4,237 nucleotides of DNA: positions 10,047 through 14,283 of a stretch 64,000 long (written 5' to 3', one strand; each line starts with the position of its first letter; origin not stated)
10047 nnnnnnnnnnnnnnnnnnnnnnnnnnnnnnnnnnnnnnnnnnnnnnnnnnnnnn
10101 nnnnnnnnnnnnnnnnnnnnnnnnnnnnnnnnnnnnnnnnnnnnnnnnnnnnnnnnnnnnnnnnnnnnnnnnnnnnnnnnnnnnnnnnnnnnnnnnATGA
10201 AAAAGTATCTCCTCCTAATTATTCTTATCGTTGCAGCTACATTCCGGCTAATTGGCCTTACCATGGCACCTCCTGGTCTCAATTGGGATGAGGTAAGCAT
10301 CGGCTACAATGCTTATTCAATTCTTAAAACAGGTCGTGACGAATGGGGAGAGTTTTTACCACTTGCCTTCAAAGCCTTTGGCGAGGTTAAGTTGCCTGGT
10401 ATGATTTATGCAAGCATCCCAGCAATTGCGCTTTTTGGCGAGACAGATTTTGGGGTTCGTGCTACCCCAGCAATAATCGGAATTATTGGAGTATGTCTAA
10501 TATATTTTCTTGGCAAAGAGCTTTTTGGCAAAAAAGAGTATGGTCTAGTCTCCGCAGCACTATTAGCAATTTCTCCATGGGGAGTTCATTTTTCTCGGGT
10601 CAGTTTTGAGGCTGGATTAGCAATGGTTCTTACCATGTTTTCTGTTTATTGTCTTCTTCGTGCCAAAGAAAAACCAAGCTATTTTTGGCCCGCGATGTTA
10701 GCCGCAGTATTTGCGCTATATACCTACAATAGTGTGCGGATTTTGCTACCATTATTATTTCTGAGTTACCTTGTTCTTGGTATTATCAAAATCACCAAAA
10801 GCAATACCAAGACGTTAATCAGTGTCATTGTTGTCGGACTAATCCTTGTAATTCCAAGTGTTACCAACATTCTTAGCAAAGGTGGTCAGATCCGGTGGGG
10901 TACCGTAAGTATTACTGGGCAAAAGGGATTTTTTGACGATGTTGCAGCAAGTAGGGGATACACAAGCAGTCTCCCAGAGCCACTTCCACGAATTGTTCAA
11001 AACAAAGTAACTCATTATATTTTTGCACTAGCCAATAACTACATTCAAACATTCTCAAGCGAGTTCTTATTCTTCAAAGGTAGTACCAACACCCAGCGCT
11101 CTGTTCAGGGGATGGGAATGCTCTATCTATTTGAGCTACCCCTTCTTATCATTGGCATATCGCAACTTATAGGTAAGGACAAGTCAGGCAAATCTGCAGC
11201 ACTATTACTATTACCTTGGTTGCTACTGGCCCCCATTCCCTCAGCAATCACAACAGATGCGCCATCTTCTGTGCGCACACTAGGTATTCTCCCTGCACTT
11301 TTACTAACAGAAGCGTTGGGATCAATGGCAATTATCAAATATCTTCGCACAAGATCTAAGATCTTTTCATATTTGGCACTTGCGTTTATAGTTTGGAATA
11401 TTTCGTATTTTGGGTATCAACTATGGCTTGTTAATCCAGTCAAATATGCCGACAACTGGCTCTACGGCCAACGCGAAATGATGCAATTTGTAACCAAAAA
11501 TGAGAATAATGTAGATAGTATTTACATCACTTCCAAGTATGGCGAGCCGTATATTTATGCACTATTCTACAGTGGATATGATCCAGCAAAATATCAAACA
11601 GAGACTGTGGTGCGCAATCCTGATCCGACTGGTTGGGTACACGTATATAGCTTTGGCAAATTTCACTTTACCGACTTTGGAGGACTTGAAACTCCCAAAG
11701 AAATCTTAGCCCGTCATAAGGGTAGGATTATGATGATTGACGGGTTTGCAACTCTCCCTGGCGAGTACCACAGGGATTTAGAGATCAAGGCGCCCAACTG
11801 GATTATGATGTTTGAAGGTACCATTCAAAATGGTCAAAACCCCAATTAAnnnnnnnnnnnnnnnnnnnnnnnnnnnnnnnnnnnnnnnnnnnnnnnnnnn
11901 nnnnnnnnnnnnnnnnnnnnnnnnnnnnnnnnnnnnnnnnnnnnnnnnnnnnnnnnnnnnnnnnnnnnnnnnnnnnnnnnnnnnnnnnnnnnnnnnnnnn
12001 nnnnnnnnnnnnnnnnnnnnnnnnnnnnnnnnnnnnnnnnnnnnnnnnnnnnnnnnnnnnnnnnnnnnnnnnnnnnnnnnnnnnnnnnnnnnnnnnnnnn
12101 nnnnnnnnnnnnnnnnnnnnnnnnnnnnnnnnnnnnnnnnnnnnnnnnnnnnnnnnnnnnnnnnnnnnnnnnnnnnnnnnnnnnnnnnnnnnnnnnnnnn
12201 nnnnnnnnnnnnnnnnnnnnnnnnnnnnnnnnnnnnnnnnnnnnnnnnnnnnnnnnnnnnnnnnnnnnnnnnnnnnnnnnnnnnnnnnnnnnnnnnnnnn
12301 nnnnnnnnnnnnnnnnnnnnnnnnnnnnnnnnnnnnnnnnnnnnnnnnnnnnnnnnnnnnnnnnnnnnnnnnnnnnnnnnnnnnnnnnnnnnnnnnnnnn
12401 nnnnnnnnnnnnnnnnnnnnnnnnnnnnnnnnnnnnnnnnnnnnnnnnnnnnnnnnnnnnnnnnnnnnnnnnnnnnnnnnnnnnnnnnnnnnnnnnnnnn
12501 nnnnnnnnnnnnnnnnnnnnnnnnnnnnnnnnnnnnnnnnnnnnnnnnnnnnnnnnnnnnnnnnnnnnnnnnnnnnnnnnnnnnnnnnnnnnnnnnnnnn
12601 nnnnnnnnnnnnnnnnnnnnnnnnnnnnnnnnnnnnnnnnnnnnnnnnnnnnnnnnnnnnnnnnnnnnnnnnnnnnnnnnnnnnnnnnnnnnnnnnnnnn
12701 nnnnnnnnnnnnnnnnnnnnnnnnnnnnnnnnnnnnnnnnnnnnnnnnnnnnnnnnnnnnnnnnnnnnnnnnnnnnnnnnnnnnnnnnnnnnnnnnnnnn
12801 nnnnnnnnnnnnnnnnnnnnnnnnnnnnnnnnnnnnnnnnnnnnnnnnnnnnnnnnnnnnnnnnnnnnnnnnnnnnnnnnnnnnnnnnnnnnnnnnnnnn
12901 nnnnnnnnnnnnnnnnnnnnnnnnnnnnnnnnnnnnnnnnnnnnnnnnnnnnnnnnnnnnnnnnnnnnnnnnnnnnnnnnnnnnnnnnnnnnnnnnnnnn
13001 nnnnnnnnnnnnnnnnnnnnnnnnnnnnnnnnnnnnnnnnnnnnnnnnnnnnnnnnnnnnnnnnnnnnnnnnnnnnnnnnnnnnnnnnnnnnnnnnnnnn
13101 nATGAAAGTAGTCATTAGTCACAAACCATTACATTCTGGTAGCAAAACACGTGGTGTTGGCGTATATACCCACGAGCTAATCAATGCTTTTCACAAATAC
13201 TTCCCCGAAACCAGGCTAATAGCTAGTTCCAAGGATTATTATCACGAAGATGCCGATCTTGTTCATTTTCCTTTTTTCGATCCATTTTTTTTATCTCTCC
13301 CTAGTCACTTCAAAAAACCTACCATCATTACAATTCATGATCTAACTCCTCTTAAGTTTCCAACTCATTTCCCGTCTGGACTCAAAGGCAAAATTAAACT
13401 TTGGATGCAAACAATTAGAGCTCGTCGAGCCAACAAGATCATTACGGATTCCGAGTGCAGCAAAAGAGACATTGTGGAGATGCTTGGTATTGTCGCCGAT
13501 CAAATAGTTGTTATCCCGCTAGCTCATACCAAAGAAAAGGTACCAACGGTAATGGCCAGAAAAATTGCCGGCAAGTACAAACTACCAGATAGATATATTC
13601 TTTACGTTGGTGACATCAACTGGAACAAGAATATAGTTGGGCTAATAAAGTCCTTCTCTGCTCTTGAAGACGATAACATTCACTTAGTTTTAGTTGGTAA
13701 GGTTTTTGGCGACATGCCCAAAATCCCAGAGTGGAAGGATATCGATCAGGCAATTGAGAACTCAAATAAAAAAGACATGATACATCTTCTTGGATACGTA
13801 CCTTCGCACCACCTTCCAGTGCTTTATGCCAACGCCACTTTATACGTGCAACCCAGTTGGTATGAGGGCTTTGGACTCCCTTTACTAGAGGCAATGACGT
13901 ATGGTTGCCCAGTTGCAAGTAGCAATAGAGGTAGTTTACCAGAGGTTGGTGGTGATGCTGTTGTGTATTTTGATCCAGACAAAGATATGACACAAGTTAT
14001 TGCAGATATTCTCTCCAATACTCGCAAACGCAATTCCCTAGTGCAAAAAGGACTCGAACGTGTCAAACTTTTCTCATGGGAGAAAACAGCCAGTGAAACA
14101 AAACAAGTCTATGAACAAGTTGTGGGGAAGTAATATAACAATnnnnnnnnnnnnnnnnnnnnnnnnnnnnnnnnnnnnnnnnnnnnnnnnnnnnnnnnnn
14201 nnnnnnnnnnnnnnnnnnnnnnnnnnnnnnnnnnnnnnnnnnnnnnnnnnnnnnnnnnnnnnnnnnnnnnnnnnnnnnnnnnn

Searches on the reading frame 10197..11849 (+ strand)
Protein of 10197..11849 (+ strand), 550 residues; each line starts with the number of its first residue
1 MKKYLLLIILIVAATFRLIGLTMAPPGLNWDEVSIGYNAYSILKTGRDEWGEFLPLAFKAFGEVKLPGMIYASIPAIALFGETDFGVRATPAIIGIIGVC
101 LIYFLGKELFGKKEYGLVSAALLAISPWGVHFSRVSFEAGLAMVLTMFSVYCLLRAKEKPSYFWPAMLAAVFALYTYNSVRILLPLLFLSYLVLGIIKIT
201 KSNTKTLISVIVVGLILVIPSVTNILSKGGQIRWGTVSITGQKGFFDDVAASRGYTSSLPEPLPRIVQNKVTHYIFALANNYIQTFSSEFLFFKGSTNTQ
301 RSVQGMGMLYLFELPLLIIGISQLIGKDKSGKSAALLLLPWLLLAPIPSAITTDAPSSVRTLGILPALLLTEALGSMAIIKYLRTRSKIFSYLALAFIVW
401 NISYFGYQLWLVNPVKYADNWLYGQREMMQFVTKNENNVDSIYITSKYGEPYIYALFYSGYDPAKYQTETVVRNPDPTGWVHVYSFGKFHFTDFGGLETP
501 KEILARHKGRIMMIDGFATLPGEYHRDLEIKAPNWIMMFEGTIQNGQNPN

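Call 7: search_protein_families(library=pfam, proteins=[window:10197-11849:+], max_evalue=0.00001)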
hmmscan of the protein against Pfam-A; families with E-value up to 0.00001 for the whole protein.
window:10197-11849:+ (550 aa): 1 family
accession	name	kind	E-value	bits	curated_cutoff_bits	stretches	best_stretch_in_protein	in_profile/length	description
PF13231.12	PMT_2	-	9.1e-14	52.4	26.1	1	77-222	14-158/160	Dolichyl-phosphate-mannose-protein mannosyltransferase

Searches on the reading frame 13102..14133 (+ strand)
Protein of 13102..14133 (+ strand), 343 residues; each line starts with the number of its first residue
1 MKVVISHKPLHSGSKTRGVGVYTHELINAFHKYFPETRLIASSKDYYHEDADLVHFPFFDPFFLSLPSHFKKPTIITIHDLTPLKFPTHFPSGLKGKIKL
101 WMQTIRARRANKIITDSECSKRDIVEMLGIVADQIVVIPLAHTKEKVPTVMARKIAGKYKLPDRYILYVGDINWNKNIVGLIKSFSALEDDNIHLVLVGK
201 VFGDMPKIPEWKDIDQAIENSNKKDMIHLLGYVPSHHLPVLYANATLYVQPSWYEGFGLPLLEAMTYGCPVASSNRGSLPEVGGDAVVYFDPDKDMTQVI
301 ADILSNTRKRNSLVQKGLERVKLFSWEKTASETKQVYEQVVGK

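Call 8: search_protein_families(library=pfam, proteins=[window:13102-14133:+], max_evalue=0.00001)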
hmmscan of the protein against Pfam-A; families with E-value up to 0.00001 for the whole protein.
window:13102-14133:+ (343 aa): 5 families
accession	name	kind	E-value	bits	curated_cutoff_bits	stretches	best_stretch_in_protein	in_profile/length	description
PF00534.26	Glycos_transf_1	-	6.4e-31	107.6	26.4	1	162-317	14-169/172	Glycosyl transferases group 1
PF13692.12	Glyco_trans_1_4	-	1e-21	78.1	27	1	164-305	2-141/142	Glycosyl transferases group 1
PF13439.12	Glyco_transf_4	-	1.2e-11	45.3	28.5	1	49-139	71-163/170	Glycosyltransferase Family 4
PF13524.12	Glyco_trans_1_2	-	2.6e-07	31.1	25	1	192-322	14-130/144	Glycosyl transferase-like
PF13579.12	Glyco_trans_4_4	-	1.8e-06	28.8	29.7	1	50-140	71-157/158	Glycosyl transferase 4-like domain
